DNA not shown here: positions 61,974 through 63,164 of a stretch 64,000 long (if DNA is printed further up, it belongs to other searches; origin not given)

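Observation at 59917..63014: Plasmid-borne catabolic cassette (IclR regulator, DapA-like aldolase, RidA, KdgT-like permease)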

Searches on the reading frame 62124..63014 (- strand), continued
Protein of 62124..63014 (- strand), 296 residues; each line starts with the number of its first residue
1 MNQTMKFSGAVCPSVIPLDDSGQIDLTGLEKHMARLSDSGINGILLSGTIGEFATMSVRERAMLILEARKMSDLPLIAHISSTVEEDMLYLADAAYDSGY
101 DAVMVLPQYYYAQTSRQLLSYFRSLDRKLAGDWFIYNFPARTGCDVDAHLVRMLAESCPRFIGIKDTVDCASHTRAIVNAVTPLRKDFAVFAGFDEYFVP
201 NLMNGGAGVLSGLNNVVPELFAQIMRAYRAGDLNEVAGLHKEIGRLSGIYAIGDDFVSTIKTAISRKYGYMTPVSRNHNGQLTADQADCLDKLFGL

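Call 68: search_protein_families(library=ncbifam, proteins=[L094:9067-10218:+, L094:10282-11880:+, L094:11896-12765:+, L094:12765-13547:+, L094:13544-13894:+, L094:14014-15249:+, L095:6473-7795:+, L016:9002-10153:+, L075:956-2056:+], max_evalue=1e-10)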
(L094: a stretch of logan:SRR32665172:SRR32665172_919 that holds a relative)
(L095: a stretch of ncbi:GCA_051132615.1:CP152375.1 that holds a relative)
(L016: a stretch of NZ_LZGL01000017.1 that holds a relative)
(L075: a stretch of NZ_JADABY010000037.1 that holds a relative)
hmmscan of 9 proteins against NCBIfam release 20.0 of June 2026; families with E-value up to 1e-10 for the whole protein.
L094:9067-10218:+ (383 aa): 14 families
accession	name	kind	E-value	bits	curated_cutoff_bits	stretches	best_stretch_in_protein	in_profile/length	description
NF007911.0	PRK10624.1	equivalog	1.8e-213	708.5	537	1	1-383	1-382/382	lactaldehyde reductase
TIGR02638.1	lactal_redase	equivalog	3e-198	658.2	523.15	1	3-379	2-379/379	lactaldehyde reductase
NF041833.1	Fe_ADH_ErcA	equivalog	1.3e-102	343.8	550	1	9-381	9-380/382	alcohol dehydrogenase-like regulatory protein ErcA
NF007363.0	PRK09860.1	equivalog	1.1e-96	324.3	581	1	13-380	14-380/383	L-threonine dehydrogenase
NF053866.1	CholDhdGbsBBac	equivalog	2.1e-88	296.6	550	1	13-382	20-390/392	choline dehydrogenase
NF010378.0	PRK13805.1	equivalog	9.5e-84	281.8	951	1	9-383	463-864/872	bifunctional acetaldehyde-CoA/alcohol dehydrogenase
NF011998.0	PRK15454.1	equivalog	8.5e-74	248.6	556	1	12-379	31-391/395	ethanolamine utilization ethanol dehydrogenase EutG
NF058672.1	4HyButDHCUPNE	equivalog_domain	2e-70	237.9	500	1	12-379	11-374/378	4-hydroxybutyrate dehydrogenase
NF050025.1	SulfAcetaldRedSarD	equivalog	3.9e-64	216.9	700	1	12-379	12-381/385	sulfoacetaldehyde reductase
TIGR04266.1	NDMA_methanol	equivalog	2.8e-53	181.2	625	1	12-346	20-357/420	NDMA-dependent methanol dehydrogenase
TIGR03405.1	Phn_Fe-ADH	equivalog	7.4e-51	173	423.7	1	31-359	24-345/355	iron-containing alcohol dehydrogenase PsrA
NF011717.0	PRK15138.1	equivalog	1.4e-26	93.4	645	1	12-374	13-378/387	alcohol dehydrogenase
NF006941.0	PRK09423.1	subfamily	3.2e-16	59.1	336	0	14-112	14-109/367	glycerol dehydrogenase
NF041822.1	daptide_DH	equivalog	4.6e-13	48.8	300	1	34-218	4-190/363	daptide-type RiPP biosynthesis dehydogenase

L094:10282-11880:+ (532 aa): 1 family
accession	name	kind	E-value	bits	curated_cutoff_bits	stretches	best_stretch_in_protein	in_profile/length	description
TIGR03248.1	galactar-dH20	equivalog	3.1e-74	250.3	730.85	1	180-519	151-493/507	galactarate dehydratase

L094:11896-12765:+ (289 aa): 1 family
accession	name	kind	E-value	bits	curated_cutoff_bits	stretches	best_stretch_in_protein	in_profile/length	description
NF052480.1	FuconLaconase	equivalog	6.8e-103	344.2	400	1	7-280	2-286/287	L-fucono-1,5-lactonase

L094:12765-13547:+ (260 aa): 174 families (the best 25 are shown)
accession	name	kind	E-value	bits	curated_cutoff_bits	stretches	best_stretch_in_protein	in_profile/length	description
NF052481.1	FucosDh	equivalog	7.2e-123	408.9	300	1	1-258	1-257/257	L-fucose dehydrogenase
NF006384.0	PRK08628.1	equivalog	8.7e-122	405.3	307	1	1-259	1-258/258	SDR family oxidoreductase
NF004791.0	PRK06138.1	equivalog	2.4e-47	161.4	312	1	5-252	3-250/252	SDR family oxidoreductase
NF005559.1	PRK07231.1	subfamily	4.1e-45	154.2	215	1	5-252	2-248/249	glucose 1-dehydrogenase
NF004847.0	PRK06198.1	subfamily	1e-40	139.7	240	1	5-245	5-249/269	oxidoreductase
NF052558.1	MBtsdlDhBudC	equivalog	1.7e-40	139.2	270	1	6-252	2-242/250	meso-2,3-butanediol dehydrogenase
NF004818.0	PRK06172.1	equivalog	3.1e-38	131.6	336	1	4-252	4-251/253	SDR family oxidoreductase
NF006121.0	PRK08265.1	subfamily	7e-37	127.3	294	1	5-254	5-248/263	short chain dehydrogenase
NF005214.0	PRK06701.1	subfamily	3.5e-36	124.9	413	1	5-252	46-290/293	SDR family oxidoreductase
NF006070.0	PRK08213.1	subfamily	7.6e-36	123.9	279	1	5-252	10-257/259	gluconate 5-dehydrogenase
NF005893.0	PRK07856.1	equivalog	6e-35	120.7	255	1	4-250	6-240/255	SDR family oxidoreductase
NF005909.0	PRK07890.1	subfamily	1.7e-34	119.3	258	1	4-252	4-258/260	short chain dehydrogenase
NF009093.0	PRK12429.1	subfamily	1.7e-34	119.3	258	1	5-252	3-257/259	3-hydroxybutyrate dehydrogenase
TIGR01830.1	3oxo_ACP_reduc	equivalog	2e-34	119.4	297.75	1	11-250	2-237/239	3-oxoacyl-[acyl-carrier-protein] reductase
NF053701.1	CsHdxCHCADhChcB2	equivalog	1.3e-33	116.5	350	1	6-252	2-243/245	cis-4-hydroxycyclohexanecarboxylate dehydrogenase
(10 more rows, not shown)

L094:13544-13894:+ (116 aa): 0 families

L094:14014-15249:+ (411 aa): 4 families
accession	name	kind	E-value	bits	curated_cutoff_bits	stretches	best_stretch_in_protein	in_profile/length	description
TIGR00885.1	fucP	equivalog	1.4e-93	314.3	280.4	1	12-402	1-408/410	L-fucose:H+ symporter permease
NF007524.0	PRK10133.1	equivalog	1.1e-82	278.3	427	1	10-403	22-430/438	L-fucose:H+ symporter permease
TIGR01272.1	gluP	subfamily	5.5e-59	200.2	202.55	1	96-401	1-310/310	glucose/galactose MFS transporter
NF046060.1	NagP_SO3503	equivalog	2.8e-42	145.1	625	1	14-408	6-421/423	N-acetylglucosamine MFS transporter NagP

L095:6473-7795:+ (440 aa): 4 families
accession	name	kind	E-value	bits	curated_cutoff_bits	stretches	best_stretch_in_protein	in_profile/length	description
TIGR00885.1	fucP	equivalog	1.7e-94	317.3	280.4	1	39-430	3-408/410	L-fucose:H+ symporter permease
NF007524.0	PRK10133.1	equivalog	9.5e-86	288.3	427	1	22-430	9-429/438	L-fucose:H+ symporter permease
TIGR01272.1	gluP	subfamily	3.2e-62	210.8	202.55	1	121-429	1-310/310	glucose/galactose MFS transporter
NF046060.1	NagP_SO3503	equivalog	1.6e-41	142.6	625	1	41-437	8-422/423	N-acetylglucosamine MFS transporter NagP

L016:9002-10153:+ (383 aa): 14 families
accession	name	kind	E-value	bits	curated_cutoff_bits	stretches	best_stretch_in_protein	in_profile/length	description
NF007911.0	PRK10624.1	equivalog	5.2e-209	693.8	537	1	1-383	1-382/382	lactaldehyde reductase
TIGR02638.1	lactal_redase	equivalog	4.9e-196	650.9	523.15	1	3-379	2-379/379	lactaldehyde reductase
NF041833.1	Fe_ADH_ErcA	equivalog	1.4e-103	347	550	1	9-381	9-380/382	alcohol dehydrogenase-like regulatory protein ErcA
NF007363.0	PRK09860.1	equivalog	1.6e-96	323.8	581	1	13-381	14-381/383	L-threonine dehydrogenase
NF053866.1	CholDhdGbsBBac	equivalog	1.9e-89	300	550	1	13-382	20-390/392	choline dehydrogenase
NF010378.0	PRK13805.1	equivalog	3e-82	276.8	951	1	9-383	463-864/872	bifunctional acetaldehyde-CoA/alcohol dehydrogenase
NF058672.1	4HyButDHCUPNE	equivalog_domain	6.2e-68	229.7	500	1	12-379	11-374/378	4-hydroxybutyrate dehydrogenase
NF050025.1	SulfAcetaldRedSarD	equivalog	1.1e-65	222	700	1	12-380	12-382/385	sulfoacetaldehyde reductase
NF011998.0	PRK15454.1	equivalog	2.8e-65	220.6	556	1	12-380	31-392/395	ethanolamine utilization ethanol dehydrogenase EutG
TIGR04266.1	NDMA_methanol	equivalog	1.8e-50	172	625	1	16-342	24-353/420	NDMA-dependent methanol dehydrogenase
TIGR03405.1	Phn_Fe-ADH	equivalog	8.7e-48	162.9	423.7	1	28-311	21-308/355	iron-containing alcohol dehydrogenase PsrA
NF011717.0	PRK15138.1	equivalog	2.5e-27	95.9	645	1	12-380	13-384/387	alcohol dehydrogenase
NF006941.0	PRK09423.1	subfamily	2.7e-16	59.4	336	0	14-112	14-109/367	glycerol dehydrogenase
NF041822.1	daptide_DH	equivalog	1.8e-14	53.4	300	1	33-231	3-203/363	daptide-type RiPP biosynthesis dehydogenase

L075:956-2056:+ (366 aa): 15 families
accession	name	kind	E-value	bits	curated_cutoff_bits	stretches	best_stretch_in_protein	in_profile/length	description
NF047820.1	TalGalacDh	equivalog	9e-83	278.2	500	1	34-351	41-357/371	L-talarate/galactarate dehydratase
NF040866.1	AraD_Arch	equivalog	4.6e-50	170.7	650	1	33-351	36-362/372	arabinonate dehydratase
NF010624.0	PRK14017.1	equivalog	1.1e-46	159.6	311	1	31-358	15-360/382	galactonate dehydratase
NF043051.1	ManoateDhtManD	equivalog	3.4e-45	154.6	550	2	18-167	4-149/403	D-mannonate dehydratase ManD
NF011654.0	PRK15072.1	subfamily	2e-42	145.5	430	2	30-168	16-150/404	D-galactonate dehydratase family protein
NF040790.2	glucon_galact_dh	equivalog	1.6e-37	129.3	750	1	31-357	25-368/390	bifunctional D-gluconate/D-galactonate dehydratase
NF011968.0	PRK15440.1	equivalog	1.2e-33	116.6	393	1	37-320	65-341/395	L-rhamnonate dehydratase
TIGR02534.1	mucon_cyclo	subfamily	2.3e-29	102.6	334.95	1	22-356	20-363/368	muconate/chloromuconate family cycloisomerase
TIGR01928.1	menC_lowGC_arch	equivalog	7.1e-22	77.9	200.65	1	98-288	88-271/325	o-succinylbenzoate synthase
NF043002.1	HProlDhtase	equivalog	8.2e-21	74.3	500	1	64-280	70-274/366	cis-3-hydroxy-L-proline dehydratase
NF042940.1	racemase_DgcA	equivalog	8.5e-17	61.3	400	1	101-289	84-260/323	N-acetyl-D-Glu racemase DgcA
NF041118.1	A_G_epim_Thtga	equivalog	9.5e-17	61.1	500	1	39-290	39-282/341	L-Ala-D/L-Glu epimerase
NF002782.0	PRK02901.1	equivalog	1.1e-15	57.5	288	1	157-289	99-233/328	o-succinylbenzoate synthase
NF011708.0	PRK15129.1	equivalog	4.3e-12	45.7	343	1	101-290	87-266/321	L-Ala-D/L-Glu epimerase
TIGR01927.1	menC_gam_Gplu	equivalog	6.7e-11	42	130.55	0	155-288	119-253/307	o-succinylbenzoate synthase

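Call 71: search_solved_structures(query=A2, max_evalue=1e-25)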
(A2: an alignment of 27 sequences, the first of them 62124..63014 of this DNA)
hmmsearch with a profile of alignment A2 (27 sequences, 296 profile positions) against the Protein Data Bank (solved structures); distinct sequences matched with E-value up to 1e-25: 72 (the best 60 are shown).
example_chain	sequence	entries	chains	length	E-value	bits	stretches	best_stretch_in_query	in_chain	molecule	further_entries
2v8z_A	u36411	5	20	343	2.7e-52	181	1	1-265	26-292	YAGE | Probable 2-keto-3-deoxy-galactonate aldolase YagE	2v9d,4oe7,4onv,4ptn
3n2x_A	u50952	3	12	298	8.3e-52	179.4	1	7-265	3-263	Uncharacterized protein yagE | YagE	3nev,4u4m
4xky_A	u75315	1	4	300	9.9e-40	139.7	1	7-256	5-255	Dihydrodipicolinate synthase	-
3pb0_A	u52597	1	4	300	2.5e-37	131.8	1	6-249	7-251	Dihydrodipicolinate synthase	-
1o5k_A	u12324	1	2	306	7.9e-37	130.2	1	3-249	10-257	4-hydroxy-tetrahydrodipicolinate synthase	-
3pb2_A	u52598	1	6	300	2.7e-36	128.5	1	6-249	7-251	Dihydrodipicolinate synthase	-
2yxg_A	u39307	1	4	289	6.2e-34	120.7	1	7-253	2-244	Dihydrodipicolinate synthase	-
3qfe_A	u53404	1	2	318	5.4e-33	117.6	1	8-244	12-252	Putative dihydrodipicolinate synthase family protein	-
4uxd_A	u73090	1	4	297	5.7e-33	117.6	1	3-232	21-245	2-DEHYDRO-3-DEOXY-D-GLUCONATE/2-DEHYDRO-3-DEOXY-PHOSPHOGLUCONATE ALDOLASE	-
2ehh_A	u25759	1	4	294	3.7e-32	114.9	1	7-252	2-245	Dihydrodipicolinate synthase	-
3qze_A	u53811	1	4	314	8.8e-32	113.6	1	6-245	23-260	Dihydrodipicolinate synthase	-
6p90_A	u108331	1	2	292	1.2e-31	113.2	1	8-245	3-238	4-hydroxy-tetrahydrodipicolinate synthase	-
3pud_A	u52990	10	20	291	1.3e-31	113.1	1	8-250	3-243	Dihydrodipicolinate synthase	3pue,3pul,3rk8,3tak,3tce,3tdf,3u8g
3noe_A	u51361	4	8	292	3.4e-31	111.7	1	8-245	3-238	Dihydrodipicolinate synthase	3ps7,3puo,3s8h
7ko1_A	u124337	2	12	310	2.8e-29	105.4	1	6-250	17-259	4-hydroxy-tetrahydrodipicolinate synthase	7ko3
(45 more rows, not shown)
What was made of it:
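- The profile search ranks YagE (181 bits) above every DapA structure (140 bits or less) (call 71).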

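Call 72: find_encoding_contigs(protein=P0006, flank=5000, max_places=2)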
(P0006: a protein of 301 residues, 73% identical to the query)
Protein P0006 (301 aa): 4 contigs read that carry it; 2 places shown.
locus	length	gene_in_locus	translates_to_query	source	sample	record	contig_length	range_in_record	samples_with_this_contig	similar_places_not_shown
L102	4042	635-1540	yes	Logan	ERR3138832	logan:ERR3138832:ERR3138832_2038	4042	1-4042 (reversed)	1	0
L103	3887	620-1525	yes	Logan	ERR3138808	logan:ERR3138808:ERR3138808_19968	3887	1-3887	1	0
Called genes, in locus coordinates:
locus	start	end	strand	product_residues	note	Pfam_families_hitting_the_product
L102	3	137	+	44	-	?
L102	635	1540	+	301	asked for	PF00701:DHDPS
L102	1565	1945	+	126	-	PF01042:Ribonuc_L-PSP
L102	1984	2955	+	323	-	PF03812:KdgT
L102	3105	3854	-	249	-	PF09339:HTH_IclR, PF01614:IclR_C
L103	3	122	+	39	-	?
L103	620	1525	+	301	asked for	PF00701:DHDPS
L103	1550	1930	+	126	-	PF01042:Ribonuc_L-PSP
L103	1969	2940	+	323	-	PF03812:KdgT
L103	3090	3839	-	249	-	PF09339:HTH_IclR, PF01614:IclR_C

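Call 73: find_encoding_contigs(protein=P0002, flank=5000, max_places=1)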
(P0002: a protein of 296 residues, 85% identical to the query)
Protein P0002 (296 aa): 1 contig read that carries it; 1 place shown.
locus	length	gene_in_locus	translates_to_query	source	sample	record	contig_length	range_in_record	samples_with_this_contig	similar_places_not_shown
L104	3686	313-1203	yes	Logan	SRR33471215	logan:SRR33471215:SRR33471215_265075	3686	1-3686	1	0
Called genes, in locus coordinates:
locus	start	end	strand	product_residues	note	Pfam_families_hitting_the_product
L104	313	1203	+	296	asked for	PF00701:DHDPS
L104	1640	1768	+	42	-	PF03812:KdgT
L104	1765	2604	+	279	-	PF03812:KdgT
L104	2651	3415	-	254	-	PF09339:HTH_IclR, PF01614:IclR_C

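Call 78: search_protein_families(library=ncbifam, proteins=[L060:8934-10373:+, L060:4358-5152:+, L060:5519-6751:+, L060:3524-4351:+, L046:5799-6578:+, L027:6352-7908:+], max_evalue=1e-40)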
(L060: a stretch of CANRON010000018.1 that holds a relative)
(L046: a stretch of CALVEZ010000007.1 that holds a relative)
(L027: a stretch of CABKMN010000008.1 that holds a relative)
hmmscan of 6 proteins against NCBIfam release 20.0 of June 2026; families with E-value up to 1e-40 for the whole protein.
L060:8934-10373:+ (479 aa): 36 families (the best 25 are shown)
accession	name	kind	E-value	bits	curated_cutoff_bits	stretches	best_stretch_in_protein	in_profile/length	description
NF007497.0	PRK10090.1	equivalog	3.5e-245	814.2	500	1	2-477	5-479/480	aldehyde dehydrogenase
TIGR01780.1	SSADH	subfamily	6.1e-129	430.8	646.35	1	22-470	1-447/448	succinate-semialdehyde dehydrogenase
TIGR01804.1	BADH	equivalog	1.1e-123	413.2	668.6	1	7-469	1-465/467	betaine-aldehyde dehydrogenase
NF010000.0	PRK13473.1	subfamily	4e-123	411.5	615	1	4-475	3-472/475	aminobutyraldehyde dehydrogenase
NF040792.1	glyc_ald_dh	equivalog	2.7e-121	405.9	760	1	6-476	3-474/488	D-glyceraldehyde dehydrogenase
NF009725.0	PRK13252.1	equivalog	1e-113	380.4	593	1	2-477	5-481/488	betaine-aldehyde dehydrogenase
NF006916.0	PRK09407.1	equivalog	1.1e-111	374.1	521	1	13-473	29-490/526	succinic semialdehyde dehydrogenase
NF040648.1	lactal_redase_Meth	equivalog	2.6e-108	363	650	1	6-475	1-462/463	lactaldehyde dehydrogenase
NF008415.0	PRK11241.1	equivalog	3e-108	362.6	828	1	6-472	13-477/482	NADP-dependent succinate-semialdehyde dehydrogenase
NF042993.1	AlphKGSA_gudD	equivalog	8.8e-108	361.1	770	1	3-456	3-460/481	alpha-ketoglutaric semialdehyde dehydrogenase GucD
NF052305.1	DioxValDhHalo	equivalog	6.2e-107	358.4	750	1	5-474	6-480/483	2,5-dioxovalerate dehydrogenase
TIGR02299.1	HpaE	equivalog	5.5e-105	351.7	638.35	1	5-477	2-478/488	5-carboxymethyl-2-hydroxymuconate semialdehyde dehydrogenase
TIGR03216.1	OH_muco_semi_DH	equivalog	6.9e-104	348.1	693.25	1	6-474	3-478/481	2-hydroxymuconic semialdehyde dehydrogenase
NF002852.0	PRK03137.1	subfamily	4.1e-101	339.3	648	1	2-471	35-508/514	L-glutamate gamma-semialdehyde dehydrogenase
NF045735.1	PaDhStyDPseudo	equivalog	3.4e-99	332.7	850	1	5-473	4-479/483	phenylacetaldehyde dehydrogenase StyD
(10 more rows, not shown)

L060:4358-5152:+ (264 aa): 4 families
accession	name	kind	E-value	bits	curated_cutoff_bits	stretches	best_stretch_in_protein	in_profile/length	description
NF006384.0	PRK08628.1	equivalog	2.1e-117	391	307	1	5-263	1-258/258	SDR family oxidoreductase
NF052481.1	FucosDh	equivalog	2.4e-116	387.5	300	1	5-262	1-257/257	L-fucose dehydrogenase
NF004791.0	PRK06138.1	equivalog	4.9e-46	157.1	312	1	8-256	2-250/252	SDR family oxidoreductase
NF005559.1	PRK07231.1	subfamily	1.5e-43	149.1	215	1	9-256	2-248/249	glucose 1-dehydrogenase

L060:5519-6751:+ (410 aa): 3 families
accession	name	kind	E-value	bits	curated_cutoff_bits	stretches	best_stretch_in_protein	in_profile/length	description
TIGR00885.1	fucP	equivalog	6.3e-96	322.1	280.4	1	13-400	1-408/410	L-fucose:H+ symporter permease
NF007524.0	PRK10133.1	equivalog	5.6e-76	256.1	427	1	10-399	21-428/438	L-fucose:H+ symporter permease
TIGR01272.1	gluP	subfamily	1.2e-54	185.9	202.55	1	97-399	1-310/310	glucose/galactose MFS transporter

L060:3524-4351:+ (275 aa): 1 family
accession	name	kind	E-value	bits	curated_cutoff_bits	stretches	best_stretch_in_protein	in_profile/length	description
NF052480.1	FuconLaconase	equivalog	5.4e-95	318.2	400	1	1-274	1-286/287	L-fucono-1,5-lactonase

L046:5799-6578:+ (259 aa): 5 families
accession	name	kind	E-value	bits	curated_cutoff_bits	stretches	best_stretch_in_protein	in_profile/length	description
NF006384.0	PRK08628.1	equivalog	2e-121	404.2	307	1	1-258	1-258/258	SDR family oxidoreductase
NF052481.1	FucosDh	equivalog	1.6e-120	401.2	300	1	1-257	1-257/257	L-fucose dehydrogenase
NF005559.1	PRK07231.1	subfamily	4.3e-48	164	215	1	5-251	2-248/249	glucose 1-dehydrogenase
NF004791.0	PRK06138.1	equivalog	9.7e-46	156.1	312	1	4-250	2-249/252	SDR family oxidoreductase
NF006121.0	PRK08265.1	subfamily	2.4e-42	145.3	294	1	4-253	4-248/263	short chain dehydrogenase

L027:6352-7908:+ (518 aa): 0 families
